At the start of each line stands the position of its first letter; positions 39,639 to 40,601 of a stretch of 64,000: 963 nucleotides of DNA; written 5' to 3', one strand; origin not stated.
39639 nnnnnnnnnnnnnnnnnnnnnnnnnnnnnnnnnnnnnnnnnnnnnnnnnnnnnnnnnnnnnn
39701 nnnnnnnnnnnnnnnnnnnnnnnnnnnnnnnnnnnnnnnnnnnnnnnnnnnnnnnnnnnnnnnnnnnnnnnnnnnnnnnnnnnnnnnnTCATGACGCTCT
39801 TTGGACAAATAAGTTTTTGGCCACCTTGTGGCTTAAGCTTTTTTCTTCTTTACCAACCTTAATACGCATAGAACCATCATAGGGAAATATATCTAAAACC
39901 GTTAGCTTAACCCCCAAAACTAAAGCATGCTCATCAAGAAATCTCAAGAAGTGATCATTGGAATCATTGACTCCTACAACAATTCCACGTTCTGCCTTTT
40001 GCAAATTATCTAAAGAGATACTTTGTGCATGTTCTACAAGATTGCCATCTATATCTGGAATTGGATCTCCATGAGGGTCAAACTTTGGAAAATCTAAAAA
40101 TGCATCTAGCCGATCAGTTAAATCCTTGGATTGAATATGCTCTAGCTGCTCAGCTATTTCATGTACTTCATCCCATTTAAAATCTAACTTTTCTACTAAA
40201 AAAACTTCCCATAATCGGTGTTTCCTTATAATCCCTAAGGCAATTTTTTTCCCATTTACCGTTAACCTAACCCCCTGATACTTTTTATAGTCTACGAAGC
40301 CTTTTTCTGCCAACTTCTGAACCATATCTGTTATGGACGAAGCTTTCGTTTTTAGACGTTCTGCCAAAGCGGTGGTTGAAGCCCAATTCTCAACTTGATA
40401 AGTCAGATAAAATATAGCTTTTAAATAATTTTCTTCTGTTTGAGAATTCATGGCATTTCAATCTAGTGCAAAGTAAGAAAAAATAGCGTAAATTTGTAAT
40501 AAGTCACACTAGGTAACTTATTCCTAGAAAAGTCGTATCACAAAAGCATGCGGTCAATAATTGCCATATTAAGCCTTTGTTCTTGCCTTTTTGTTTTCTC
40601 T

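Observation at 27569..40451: DtxR/MntR-type metalloregulator translationally coupled to four T9SS-sorted secreted proteins and a TonB-dependent receptor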

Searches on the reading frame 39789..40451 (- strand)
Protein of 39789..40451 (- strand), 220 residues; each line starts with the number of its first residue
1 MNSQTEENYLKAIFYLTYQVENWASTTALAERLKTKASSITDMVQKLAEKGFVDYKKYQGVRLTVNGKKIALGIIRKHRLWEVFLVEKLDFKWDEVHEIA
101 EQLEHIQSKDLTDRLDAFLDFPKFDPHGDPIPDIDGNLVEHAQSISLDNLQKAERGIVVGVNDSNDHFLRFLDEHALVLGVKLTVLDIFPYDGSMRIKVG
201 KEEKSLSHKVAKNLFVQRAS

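Call 3: search_protein_families(library=pfam, proteins=[window:39789-40451:-], max_evalue=0.01)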
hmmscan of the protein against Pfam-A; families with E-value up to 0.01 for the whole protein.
window:39789-40451:- (220 aa): 9 families
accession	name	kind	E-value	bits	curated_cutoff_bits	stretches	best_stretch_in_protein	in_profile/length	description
PF02742.21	Fe_dep_repr_C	-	1e-31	109.2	27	1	64-133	1-70/70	Iron dependent repressor, metal binding and dimerisation domain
PF01325.25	Fe_dep_repress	-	7.8e-16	58.5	26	1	3-61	3-60/60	Iron dependent repressor, N-terminal DNA binding domain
PF04023.20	FeoA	-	9.3e-12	45.3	23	1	146-217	2-73/74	FeoA domain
PF01047.28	MarR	-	6.4e-05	23.2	24.6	1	24-54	18-48/59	MarR family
PF12802.13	MarR_2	-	0.00041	20.9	27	1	14-55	12-52/61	MarR family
PF21984.2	DnaD_N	-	0.00051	20.6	27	1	9-59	21-71/101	DnaD N-terminal domain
PF02082.26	Rrf2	-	0.00063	20.4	30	1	10-75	9-77/132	Iron-dependent Transcriptional regulator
PF09202.17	Rio2_N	-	0.0012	19.5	27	1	21-67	22-70/82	Rio2, N-terminal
PF01978.25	TrmB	-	0.0078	16.5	25.6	0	25-56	24-55/68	Sugar-specific transcriptional regulator TrmB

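Call 4: search_protein_families(library=ncbifam, proteins=[window:39789-40451:-], max_evalue=0.01)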
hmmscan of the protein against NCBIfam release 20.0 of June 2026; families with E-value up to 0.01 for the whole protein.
window:39789-40451:- (220 aa): 7 families
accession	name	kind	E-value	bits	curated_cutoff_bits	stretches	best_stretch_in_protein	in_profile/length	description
NF047407.1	TransRegMntRTherm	equivalog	3.9e-51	173.9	350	1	3-217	7-224/227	manganese-dependent transcriptional regulator MntR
NF053665.1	TransRegDtxRActin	equivalog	3.5e-22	79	290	1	5-141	7-142/233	iron-dependent transcriptional repressor DtxR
NF003025.0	PRK03902.1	equivalog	1.2e-18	67.5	138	1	1-122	1-120/142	transcriptional regulator MntR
NF008273.0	PRK11050.1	equivalog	3.1e-12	46.4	153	1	7-119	39-149/156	manganese-binding transcriptional regulator MntR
NF040939.2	trans_reg_lrs14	equivalog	0.0024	17.9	90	1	19-59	32-72/103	Lrs14 family HTH-type transcriptional regulator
NF045593.1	bilirub_TF_BilQ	equivalog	0.0038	16.9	125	1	13-107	33-132/135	bilirubin utilization transcriptional regulator BilQ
NF053606.1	Sta1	subfamily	0.0075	16.4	80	0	24-59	35-70/100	Sta1 family transcriptional regulator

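Call 10: find_encoding_contigs(protein=window:39789-40451:-, flank=10000, max_places=10)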
Protein window:39789-40451:- (220 aa): 4 contigs read that carry it; 4 places shown.
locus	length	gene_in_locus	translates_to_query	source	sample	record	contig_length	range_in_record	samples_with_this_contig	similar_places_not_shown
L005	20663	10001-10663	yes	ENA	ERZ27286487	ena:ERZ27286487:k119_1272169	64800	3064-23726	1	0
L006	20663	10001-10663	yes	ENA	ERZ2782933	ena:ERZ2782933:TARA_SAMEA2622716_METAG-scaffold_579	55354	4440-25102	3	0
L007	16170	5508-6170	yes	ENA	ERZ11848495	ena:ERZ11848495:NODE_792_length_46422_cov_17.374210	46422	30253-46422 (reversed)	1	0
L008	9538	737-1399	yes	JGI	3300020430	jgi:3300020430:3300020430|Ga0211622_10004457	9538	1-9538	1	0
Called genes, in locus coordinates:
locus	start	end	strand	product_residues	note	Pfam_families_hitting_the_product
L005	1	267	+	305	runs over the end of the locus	PF01967:MoaC, PF00994:MoCF_biosynth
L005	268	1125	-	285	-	PF04055:Radical_SAM, PF06463:Mob_synth_C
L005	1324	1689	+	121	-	PF10504:DUF2452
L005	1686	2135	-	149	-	-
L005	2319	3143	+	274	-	PF02634:FdhD-NarQ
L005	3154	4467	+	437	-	-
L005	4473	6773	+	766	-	PF00384:Molybdopterin, PF01568:Molydop_binding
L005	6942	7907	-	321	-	PF02129:Peptidase_S15 (weak), PF12740:PETase (faint), PF00561:Abhydrolase_1, PF12146:Hydrolase_4, PF12697:Abhydrolase_6, PF05448:AXE1 (faint), PF01738:DLH (faint)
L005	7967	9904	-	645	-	PF23409:Beta-prop_EML, PF24805:EIF3I, PF24807:WD40_CDC20-Fz, PF24814:WD40_Prp19, PF25173:Beta-prop_WDR3_1st, PF25174:Beta-prop_THOC3, PF23381:Beta-prop_IFT122_1st, PF24796:WDR55, +38 more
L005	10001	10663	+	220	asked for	PF01325:Fe_dep_repress, PF02742:Fe_dep_repr_C, PF04023:FeoA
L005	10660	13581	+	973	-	PF19408:PKD_6, PF13585:CHU_C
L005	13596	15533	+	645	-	PF00932:LTD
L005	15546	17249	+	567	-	PF16656:Pur_ac_phosph_N, PF00149:Metallophos, PF18962:Por_Secre_tail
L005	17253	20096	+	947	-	PF02129:Peptidase_S15, PF08530:PepX_C, PF18962:Por_Secre_tail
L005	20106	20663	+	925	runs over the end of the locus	PF13715:CarbopepD_reg_2, PF07715:Plug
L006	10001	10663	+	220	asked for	PF01325:Fe_dep_repress, PF02742:Fe_dep_repr_C, PF04023:FeoA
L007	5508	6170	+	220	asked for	PF01325:Fe_dep_repress, PF02742:Fe_dep_repr_C, PF04023:FeoA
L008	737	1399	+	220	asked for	PF01325:Fe_dep_repress, PF02742:Fe_dep_repr_C, PF04023:FeoA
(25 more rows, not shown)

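Call 12: find_homologous_proteins(query=window:39789-40451:-, max_evalue=1e-20)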
Query window:39789-40451:- (220 aa): 8000 proteins with E <= 1e-20 among 8000 candidates; the best 120 are listed.
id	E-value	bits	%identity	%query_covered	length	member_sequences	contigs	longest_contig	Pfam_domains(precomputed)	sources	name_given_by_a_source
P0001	5.0e-139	479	99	100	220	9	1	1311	PF02742.22,PF01325.26,PF04023.21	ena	-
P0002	1.8e-85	304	64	99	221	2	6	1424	PF01047.29,PF02742.22,PF01325.26,PF04023.21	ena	-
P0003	2.9e-85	303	62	100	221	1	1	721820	PF02742.22,PF01325.26,PF04023.21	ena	-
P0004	5.8e-84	299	63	99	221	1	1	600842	PF02742.22,PF01325.26,PF04023.21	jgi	jgi:DtxR family Mn-dependent transcriptional regulator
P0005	5.9e-84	299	64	99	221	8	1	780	PF01047.29,PF02742.22,PF01325.26,PF04023.21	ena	-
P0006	9.8e-82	292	61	99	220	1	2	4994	PF02742.22,PF01325.26,PF04023.21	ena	-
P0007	2.1e-81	291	98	62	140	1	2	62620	PF02742.22,PF04023.21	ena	-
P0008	7.1e-78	279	61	99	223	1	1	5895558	PF02742.22,PF01325.26,PF04023.21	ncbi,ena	-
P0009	1.6e-77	278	62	99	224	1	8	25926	PF01047.29,PF02742.22,PF01325.26,PF04023.21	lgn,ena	-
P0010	1.9e-77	278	58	100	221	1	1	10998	PF02742.22,PF01325.26,PF04023.21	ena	-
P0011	2.8e-77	277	58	99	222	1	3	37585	PF02742.22,PF01325.26,PF04023.21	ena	-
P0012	3.5e-77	277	59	98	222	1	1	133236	PF02742.22,PF01325.26,PF04023.21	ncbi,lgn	ncbi:MAG: metal-dependent transcriptional regulator [Flavobacteriales bacterium]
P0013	7.9e-77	276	59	99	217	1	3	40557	PF02742.22,PF01325.26,PF04023.21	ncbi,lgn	-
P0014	2.4e-76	274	58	99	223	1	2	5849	PF01047.29,PF02742.22,PF01325.26,PF04023.21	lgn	-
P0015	2.6e-76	274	58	99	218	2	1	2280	PF02742.22,PF01325.26,PF04023.21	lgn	-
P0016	3.1e-76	274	59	99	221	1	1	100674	PF02742.22,PF01325.26,PF04023.21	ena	-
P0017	6.0e-76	273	57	100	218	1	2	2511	PF02742.22,PF01325.26,PF04023.21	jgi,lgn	jgi:DtxR family Mn-dependent transcriptional regulator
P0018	8.7e-76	272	59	100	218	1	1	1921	PF02742.22,PF01325.26,PF04023.21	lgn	-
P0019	1.0e-75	272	59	100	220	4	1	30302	PF02742.22,PF01325.26,PF04023.21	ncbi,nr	ncbi:MAG: metal-dependent transcriptional regulator [Flavobacteriales bacterium]|nr:metal-dependent 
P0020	1.0e-75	272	56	100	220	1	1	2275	PF02742.22,PF01325.26,PF04023.21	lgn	-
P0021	1.2e-75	272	57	100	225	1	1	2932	PF01047.29,PF02742.22,PF01325.26,PF04023.21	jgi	-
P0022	1.3e-75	272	58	98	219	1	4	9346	PF02742.22,PF01325.26,PF04023.21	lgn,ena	-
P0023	1.5e-75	272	58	100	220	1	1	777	PF02742.22,PF01325.26,PF04023.21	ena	-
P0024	1.9e-75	271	60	98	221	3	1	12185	PF02742.22,PF01325.26,PF04023.21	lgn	-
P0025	2.1e-75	271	61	99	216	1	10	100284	PF01047.29,PF02742.22,PF01325.26,PF04023.21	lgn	-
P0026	2.3e-75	271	56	99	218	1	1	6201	PF02742.22,PF01325.26,PF04023.21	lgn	-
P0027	3.9e-75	270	59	99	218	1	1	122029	PF02742.22,PF01325.26,PF04023.21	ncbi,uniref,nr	ncbi:metal-dependent transcriptional regulator [Tenacibaculum sp. S7007]|uniref:Transcriptional regu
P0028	4.2e-75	270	59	99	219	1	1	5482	PF02742.22,PF01325.26,PF04023.21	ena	-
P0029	4.2e-75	270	59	99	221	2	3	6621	PF02742.22,PF01325.26,PF04023.21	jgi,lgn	jgi:DtxR family Mn-dependent transcriptional regulator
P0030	4.3e-75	270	59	100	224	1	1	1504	PF02742.22,PF01325.26,PF04023.21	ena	-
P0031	4.9e-75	270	56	99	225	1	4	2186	PF01047.29,PF02742.22,PF01325.26,PF04023.21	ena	-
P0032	7.1e-75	269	58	98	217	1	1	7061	PF02742.22,PF01325.26,PF04023.21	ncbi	ncbi:MAG: metal-dependent transcriptional regulator [Lutibacter sp.]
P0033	7.2e-75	269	59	99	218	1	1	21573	PF02742.22,PF01325.26,PF04023.21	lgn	-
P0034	7.5e-75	269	59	99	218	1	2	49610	PF02742.22,PF01325.26,PF04023.21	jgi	jgi:DtxR family Mn-dependent transcriptional regulator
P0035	8.2e-75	269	57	100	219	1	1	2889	PF02742.22,PF01325.26,PF04023.21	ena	-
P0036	1.0e-74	269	57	98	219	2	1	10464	PF02742.22,PF01325.26,PF04023.21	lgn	-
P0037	1.0e-74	269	59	97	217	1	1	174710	PF02742.22,PF01325.26,PF04023.21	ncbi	ncbi:MAG: metal-dependent transcriptional regulator [Aequorivita sp.]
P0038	1.3e-74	268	58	99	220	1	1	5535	PF02742.22,PF01325.26,PF04023.21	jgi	-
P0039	1.3e-74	268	59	98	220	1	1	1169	PF02742.22,PF01325.26,PF04023.21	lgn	-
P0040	1.4e-74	268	58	100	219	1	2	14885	PF02742.22,PF01325.26,PF04023.21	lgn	-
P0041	1.7e-74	268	57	99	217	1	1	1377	PF02742.22,PF01325.26,PF04023.21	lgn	-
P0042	1.9e-74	268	57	99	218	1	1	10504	PF02742.22,PF01325.26,PF04023.21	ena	-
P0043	1.9e-74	268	58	99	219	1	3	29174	PF02742.22,PF01325.26,PF04023.21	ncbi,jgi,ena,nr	ncbi:MAG: metal-dependent transcriptional regulator [Flavobacteriales bacterium]|nr:metal-dependent 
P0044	2.0e-74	268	60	98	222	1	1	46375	PF01047.29,PF02742.22,PF01325.26,PF04023.21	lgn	-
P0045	2.0e-74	268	57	98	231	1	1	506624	PF02742.22,PF01325.26,PF04023.21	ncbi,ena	-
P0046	2.0e-74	268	57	100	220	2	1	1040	PF02742.22,PF01325.26,PF04023.21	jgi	-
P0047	2.1e-74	268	58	100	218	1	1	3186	PF02742.22,PF22979.3,PF01325.26,PF04023.21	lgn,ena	-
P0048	2.3e-74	268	56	100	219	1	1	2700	PF02742.22,PF01325.26,PF04023.21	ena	-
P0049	2.3e-74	268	59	98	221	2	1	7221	PF02742.22,PF01325.26,PF04023.21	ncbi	-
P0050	2.3e-74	268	59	99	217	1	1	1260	PF02742.22,PF01325.26,PF04023.21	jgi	jgi:DtxR family Mn-dependent transcriptional regulator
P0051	2.4e-74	268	57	100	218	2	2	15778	PF02742.22,PF01325.26,PF04023.21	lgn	-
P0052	2.6e-74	268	58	100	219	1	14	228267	PF02742.22,PF01325.26,PF04023.21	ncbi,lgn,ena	-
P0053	2.7e-74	267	57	98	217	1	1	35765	PF02742.22,PF01325.26,PF04023.21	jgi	-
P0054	2.8e-74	267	58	98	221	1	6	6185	PF02742.22,PF01325.26,PF04023.21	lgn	-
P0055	2.9e-74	267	57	98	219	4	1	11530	PF02742.22,PF01325.26,PF04023.21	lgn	-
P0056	3.2e-74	267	58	98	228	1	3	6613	PF02742.22,PF01325.26,PF04023.21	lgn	-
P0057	3.3e-74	267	58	99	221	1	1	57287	PF02742.22,PF01325.26,PF04023.21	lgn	-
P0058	3.3e-74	267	58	99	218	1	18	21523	PF02742.22,PF01325.26,PF04023.21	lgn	-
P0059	3.5e-74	267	57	97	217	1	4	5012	PF02742.22,PF01325.26,PF04023.21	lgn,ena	-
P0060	3.6e-74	267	58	99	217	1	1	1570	PF02742.22,PF01325.26,PF04023.21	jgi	jgi:DtxR family Mn-dependent transcriptional regulator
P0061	3.6e-74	267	57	97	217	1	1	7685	PF02742.22,PF01325.26,PF04023.21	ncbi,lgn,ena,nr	ncbi:MAG: metal-dependent transcriptional regulator [Flavobacteriales bacterium]|nr:metal-dependent 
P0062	3.7e-74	267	55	99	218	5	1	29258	PF02742.22,PF01325.26,PF04023.21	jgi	jgi:DtxR family Mn-dependent transcriptional regulator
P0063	3.7e-74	267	57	97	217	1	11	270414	PF02742.22,PF01325.26,PF04023.21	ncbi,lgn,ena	-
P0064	3.9e-74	267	58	99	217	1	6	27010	PF02742.22,PF01325.26,PF04023.21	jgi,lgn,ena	-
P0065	4.1e-74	267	57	100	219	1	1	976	PF02742.22,PF01325.26,PF04023.21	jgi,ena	-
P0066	4.3e-74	267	58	99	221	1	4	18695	PF01047.29,PF02742.22,PF01325.26,PF04023.21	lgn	-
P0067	4.5e-74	267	57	98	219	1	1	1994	PF02742.22,PF01325.26,PF04023.21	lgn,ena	-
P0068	4.7e-74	267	59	100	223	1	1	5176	PF02742.22,PF01325.26,PF04023.21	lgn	-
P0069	5.2e-74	267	57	97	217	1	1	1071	PF02742.22,PF01325.26,PF04023.21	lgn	-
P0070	6.2e-74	266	56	99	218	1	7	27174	PF02742.22,PF01325.26,PF04023.21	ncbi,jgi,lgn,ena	jgi:DtxR family Mn-dependent transcriptional regulator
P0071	6.2e-74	266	57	99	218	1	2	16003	PF02742.22,PF01325.26,PF04023.21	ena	-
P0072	6.3e-74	266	57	99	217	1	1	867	PF02742.22,PF01325.26,PF04023.21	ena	-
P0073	6.6e-74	266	57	99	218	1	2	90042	PF02742.22,PF01325.26,PF04023.21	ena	-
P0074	6.7e-74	266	56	98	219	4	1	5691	PF02742.22,PF01325.26,PF04023.21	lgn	-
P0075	7.2e-74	266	57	99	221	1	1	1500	PF02742.22,PF01325.26,PF04023.21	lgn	-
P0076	7.8e-74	266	56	98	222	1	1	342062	PF01047.29,PF02742.22,PF01325.26,PF04023.21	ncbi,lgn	-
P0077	8.6e-74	266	57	98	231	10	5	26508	PF02742.22,PF01325.26,PF04023.21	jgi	-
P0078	8.8e-74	266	58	100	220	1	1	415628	PF02742.22,PF01325.26,PF04023.21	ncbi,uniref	ncbi:metal-dependent transcriptional regulator [Tenacibaculum litopenaei]|uniref:metal-dependent tra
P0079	9.4e-74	266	59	99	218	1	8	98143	PF02742.22,PF01325.26,PF04023.21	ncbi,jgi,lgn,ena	jgi:DtxR family transcriptional regulator, Mn-dependent transcriptional regulator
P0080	1.0e-73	266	59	99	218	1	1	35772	PF02742.22,PF01325.26,PF04023.21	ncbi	ncbi:MAG: metal-dependent transcriptional regulator [Polaribacter sp.]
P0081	1.1e-73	266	56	100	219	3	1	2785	PF02742.22,PF01325.26,PF04023.21,PF21984.3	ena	-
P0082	1.1e-73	265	58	100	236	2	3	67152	PF02742.22,PF01325.26,PF04023.21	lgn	-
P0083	1.2e-73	265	58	99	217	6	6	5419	PF02742.22,PF01325.26,PF04023.21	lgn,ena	-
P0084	1.3e-73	265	58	99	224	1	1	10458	PF02742.22,PF01325.26,PF04023.21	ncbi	-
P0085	1.3e-73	265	56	100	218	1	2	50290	PF02742.22,PF01325.26,PF04023.21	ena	-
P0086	1.3e-73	265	56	100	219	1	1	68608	PF02742.22,PF01325.26,PF04023.21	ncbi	ncbi:MAG: metal-dependent transcriptional regulator [Flavobacteriales bacterium]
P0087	1.3e-73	265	59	99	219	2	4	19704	PF02742.22,PF01325.26,PF04023.21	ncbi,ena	-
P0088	1.3e-73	265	58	100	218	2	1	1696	PF02742.22,PF01325.26,PF04023.21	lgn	-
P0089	1.3e-73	265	58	99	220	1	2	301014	PF02742.22,PF01325.26,PF04023.21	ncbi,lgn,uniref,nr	ncbi:metal-dependent transcriptional regulator [Salinimicrobium xinjiangense]|uniref:metal-dependent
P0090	1.3e-73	265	58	99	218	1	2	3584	PF02742.22,PF01325.26,PF04023.21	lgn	-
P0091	1.4e-73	265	58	98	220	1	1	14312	PF02742.22,PF01325.26,PF04023.21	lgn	-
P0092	1.4e-73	265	55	100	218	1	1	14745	PF02742.22,PF01325.26,PF04023.21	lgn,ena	-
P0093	1.5e-73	265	56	99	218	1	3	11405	PF02742.22,PF01325.26,PF04023.21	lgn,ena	-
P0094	1.5e-73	265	57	98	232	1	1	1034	PF02742.22,PF01325.26,PF04023.21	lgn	-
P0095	1.5e-73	265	57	100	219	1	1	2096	PF02742.22,PF01325.26,PF04023.21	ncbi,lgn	-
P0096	1.7e-73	265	57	97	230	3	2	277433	PF02742.22,PF01325.26,PF04023.21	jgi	jgi:DtxR family transcriptional regulator, Mn-dependent transcriptional regulator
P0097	1.8e-73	265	56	100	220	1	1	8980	PF02742.22,PF01325.26,PF04023.21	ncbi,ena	-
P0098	1.9e-73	265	57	100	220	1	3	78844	PF02742.22,PF01325.26,PF04023.21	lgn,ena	-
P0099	2.1e-73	265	57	99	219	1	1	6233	PF02742.22,PF01325.26,PF04023.21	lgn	-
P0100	2.2e-73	264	58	99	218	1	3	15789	PF02742.22,PF01325.26,PF04023.21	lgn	-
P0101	2.2e-73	264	54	100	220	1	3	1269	PF02742.22,PF01325.26,PF04023.21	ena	-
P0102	2.3e-73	264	57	100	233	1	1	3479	PF02742.22,PF01325.26,PF04023.21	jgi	jgi:DtxR family Mn-dependent transcriptional regulator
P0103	2.4e-73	264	56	99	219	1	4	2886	PF09202.18,PF02742.22,PF01325.26,PF04023.21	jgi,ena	-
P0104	2.7e-73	264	58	99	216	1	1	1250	PF02742.22,PF01325.26,PF04023.21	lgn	-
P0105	2.8e-73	264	57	99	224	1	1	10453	PF02742.22,PF01325.26,PF04023.21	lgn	-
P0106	2.9e-73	264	59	99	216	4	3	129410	PF02742.22,PF01325.26,PF04023.21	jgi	jgi:DtxR family Mn-dependent transcriptional regulator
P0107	3.1e-73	264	58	99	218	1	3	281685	PF02742.22,PF01325.26,PF04023.21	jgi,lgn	-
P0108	3.1e-73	264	57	97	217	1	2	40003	PF02742.22,PF01325.26,PF04023.21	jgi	jgi:DtxR family Mn-dependent transcriptional regulator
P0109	3.2e-73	264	58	99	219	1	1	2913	PF02742.22,PF01325.26,PF04023.21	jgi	jgi:DtxR family Mn-dependent transcriptional regulator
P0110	3.2e-73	264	58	99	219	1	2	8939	PF02742.22,PF01325.26,PF04023.21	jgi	jgi:DtxR family Mn-dependent transcriptional regulator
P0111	3.2e-73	264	57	99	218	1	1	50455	PF02742.22,PF01325.26,PF04023.21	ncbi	-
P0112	3.3e-73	264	58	99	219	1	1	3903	PF02742.22,PF01325.26,PF04023.21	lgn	-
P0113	3.6e-73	264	59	98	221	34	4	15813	PF02742.22,PF01325.26,PF04023.21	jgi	jgi:DtxR family Mn-dependent transcriptional regulator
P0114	3.7e-73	264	57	99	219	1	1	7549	PF02742.22,PF01325.26,PF04023.21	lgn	-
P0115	3.8e-73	264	57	99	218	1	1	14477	PF02742.22,PF01325.26,PF04023.21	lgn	-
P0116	3.8e-73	264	57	99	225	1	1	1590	PF01047.29,PF02742.22,PF01325.26,PF04023.21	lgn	-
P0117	3.8e-73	264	56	99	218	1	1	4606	PF02742.22,PF01325.26,PF04023.21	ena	-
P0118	4.1e-73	264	57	99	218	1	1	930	PF02742.22,PF01325.26,PF04023.21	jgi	jgi:DtxR family Mn-dependent transcriptional regulator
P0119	4.3e-73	264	58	99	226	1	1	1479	PF02742.22,PF01325.26,PF04023.21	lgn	-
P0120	4.3e-73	264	58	99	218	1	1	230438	PF02742.22,PF01325.26,PF04023.21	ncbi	-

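Call 13: find_encoding_contigs(protein=P0003, flank=10000, max_places=2)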
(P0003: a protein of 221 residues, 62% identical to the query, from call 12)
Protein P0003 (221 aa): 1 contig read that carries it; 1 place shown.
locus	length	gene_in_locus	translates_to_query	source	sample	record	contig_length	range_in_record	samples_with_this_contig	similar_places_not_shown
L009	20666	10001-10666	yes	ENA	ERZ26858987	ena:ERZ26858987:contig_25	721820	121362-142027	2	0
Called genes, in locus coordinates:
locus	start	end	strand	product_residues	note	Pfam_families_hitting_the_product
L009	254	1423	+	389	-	PF07661:MORN_2 (faint)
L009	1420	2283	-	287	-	-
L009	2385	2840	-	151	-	-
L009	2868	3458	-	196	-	-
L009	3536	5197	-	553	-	PF14903:WG_beta_rep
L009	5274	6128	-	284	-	PF00682:HMGL-like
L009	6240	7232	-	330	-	PF01180:DHO_dh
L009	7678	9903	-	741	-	PF13620:CarboxypepD_reg, PF13715:CarbopepD_reg_2, PF07715:Plug, PF00593:TonB_dep_Rec_b-barrel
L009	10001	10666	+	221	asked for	PF01325:Fe_dep_repress, PF02742:Fe_dep_repr_C, PF04023:FeoA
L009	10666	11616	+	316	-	PF01297:ZnuA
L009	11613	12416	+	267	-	PF00005:ABC_tran, PF02463:SMC_N (faint), PF13238:AAA_18 (faint), PF13304:AAA_21 (faint)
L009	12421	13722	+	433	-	PF00950:ABC-3, PF01032:FecCD (weak), PF02742:Fe_dep_repr_C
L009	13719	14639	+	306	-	PF00950:ABC-3, PF01032:FecCD (weak)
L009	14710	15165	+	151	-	PF01668:SmpB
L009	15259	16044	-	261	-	-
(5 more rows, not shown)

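Call 14: find_encoding_contigs(protein=P0004, flank=10000, max_places=2)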
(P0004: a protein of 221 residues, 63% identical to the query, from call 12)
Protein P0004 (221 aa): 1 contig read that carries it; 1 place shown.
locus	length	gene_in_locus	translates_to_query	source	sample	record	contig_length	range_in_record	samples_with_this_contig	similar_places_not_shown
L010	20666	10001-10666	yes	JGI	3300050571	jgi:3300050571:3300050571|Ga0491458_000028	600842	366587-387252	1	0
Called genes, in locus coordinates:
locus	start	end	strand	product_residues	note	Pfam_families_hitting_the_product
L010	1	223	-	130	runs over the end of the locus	PF01042:Ribonuc_L-PSP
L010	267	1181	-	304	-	PF12802:MarR_2, PF22381:Staph_reg_Sar_Rot (weak), PF01047:MarR, PF13463:HTH_27, PF00583:Acetyltransf_1, PF13673:Acetyltransf_10, PF13508:Acetyltransf_7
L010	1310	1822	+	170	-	PF05163:DinB (weak), PF04978:MST (weak), PF12867:DinB_2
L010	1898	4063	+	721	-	PF00932:LTD, PF13290:CHB_HEX_C_1, PF13287:Fn3_assoc, PF08757:CotH, PF18998:Flg_new_2 (weak)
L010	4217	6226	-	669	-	PF07676:PD40 (weak), PF00691:OmpA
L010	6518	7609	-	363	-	PF26766:Choice_anch_L, PF18962:Por_Secre_tail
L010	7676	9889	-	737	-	PF13620:CarboxypepD_reg, PF13715:CarbopepD_reg_2, PF07715:Plug, PF00593:TonB_dep_Rec_b-barrel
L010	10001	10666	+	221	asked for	PF01325:Fe_dep_repress, PF02742:Fe_dep_repr_C, PF04023:FeoA (weak)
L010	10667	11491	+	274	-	PF02535:Zip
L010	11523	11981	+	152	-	PF01668:SmpB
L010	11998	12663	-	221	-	-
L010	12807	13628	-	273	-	-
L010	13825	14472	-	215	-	PF01135:PCMT, PF00398:RrnaAD (weak)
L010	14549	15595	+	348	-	PF01408:GFO_IDH_MocA, PF22660:RS_preATP-grasp-like (weak), PF22725:GFO_IDH_MocA_C3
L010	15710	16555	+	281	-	-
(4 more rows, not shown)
